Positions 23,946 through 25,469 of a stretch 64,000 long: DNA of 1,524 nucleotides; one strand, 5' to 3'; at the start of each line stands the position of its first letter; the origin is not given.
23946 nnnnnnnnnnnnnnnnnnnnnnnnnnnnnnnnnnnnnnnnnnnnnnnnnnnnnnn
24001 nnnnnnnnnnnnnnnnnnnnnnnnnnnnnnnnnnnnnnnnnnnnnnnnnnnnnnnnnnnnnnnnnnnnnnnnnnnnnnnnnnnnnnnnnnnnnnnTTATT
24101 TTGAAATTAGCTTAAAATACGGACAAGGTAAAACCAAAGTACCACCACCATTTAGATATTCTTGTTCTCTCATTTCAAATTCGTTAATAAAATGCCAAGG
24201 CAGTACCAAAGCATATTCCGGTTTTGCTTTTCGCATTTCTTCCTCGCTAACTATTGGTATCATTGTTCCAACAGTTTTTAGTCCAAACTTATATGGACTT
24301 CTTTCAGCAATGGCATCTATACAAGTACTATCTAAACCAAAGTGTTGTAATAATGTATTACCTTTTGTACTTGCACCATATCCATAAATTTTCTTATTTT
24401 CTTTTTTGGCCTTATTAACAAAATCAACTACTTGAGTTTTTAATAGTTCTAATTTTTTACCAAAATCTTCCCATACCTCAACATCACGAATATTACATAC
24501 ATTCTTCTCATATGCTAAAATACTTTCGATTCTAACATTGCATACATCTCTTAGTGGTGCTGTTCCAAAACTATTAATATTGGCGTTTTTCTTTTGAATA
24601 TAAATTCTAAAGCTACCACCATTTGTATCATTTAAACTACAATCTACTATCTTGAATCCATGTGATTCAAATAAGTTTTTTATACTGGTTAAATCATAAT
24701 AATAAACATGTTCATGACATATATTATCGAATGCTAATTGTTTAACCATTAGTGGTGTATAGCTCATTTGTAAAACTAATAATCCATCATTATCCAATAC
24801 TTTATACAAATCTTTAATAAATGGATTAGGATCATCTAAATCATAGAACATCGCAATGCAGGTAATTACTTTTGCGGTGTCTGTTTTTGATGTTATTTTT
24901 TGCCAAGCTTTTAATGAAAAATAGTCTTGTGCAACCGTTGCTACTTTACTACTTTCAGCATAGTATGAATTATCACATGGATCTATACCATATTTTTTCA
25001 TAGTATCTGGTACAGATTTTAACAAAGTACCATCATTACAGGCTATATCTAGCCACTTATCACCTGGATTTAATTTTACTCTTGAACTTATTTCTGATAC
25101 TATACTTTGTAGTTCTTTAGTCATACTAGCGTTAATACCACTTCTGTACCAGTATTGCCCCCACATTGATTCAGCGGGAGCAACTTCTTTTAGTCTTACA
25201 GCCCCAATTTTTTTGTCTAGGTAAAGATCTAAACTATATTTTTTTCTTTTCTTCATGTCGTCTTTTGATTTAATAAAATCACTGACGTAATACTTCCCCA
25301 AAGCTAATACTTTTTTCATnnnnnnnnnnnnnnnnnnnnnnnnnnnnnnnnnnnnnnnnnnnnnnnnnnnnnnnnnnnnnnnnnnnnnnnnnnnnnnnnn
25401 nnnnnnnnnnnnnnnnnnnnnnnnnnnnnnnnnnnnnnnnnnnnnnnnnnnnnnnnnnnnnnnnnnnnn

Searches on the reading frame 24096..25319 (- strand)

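Call 71: search_protein_families(library=pfam, proteins=[window:24096-25319:-], max_evalue=0.001)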
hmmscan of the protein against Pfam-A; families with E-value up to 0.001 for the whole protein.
window:24096-25319:- (407 aa): 3 families
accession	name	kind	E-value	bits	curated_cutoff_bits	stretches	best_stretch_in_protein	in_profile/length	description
PF08484.17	Methyltransf_14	-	2.3e-41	141.7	23.5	1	232-400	2-160/160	C-methyltransferase C-terminal domain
PF13489.12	Methyltransf_23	-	8e-17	61.9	27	1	66-225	5-162/164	Methyltransferase domain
PF08241.18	Methyltransf_11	-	8e-05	23.7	21.2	1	90-183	1-95/95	Methyltransferase domain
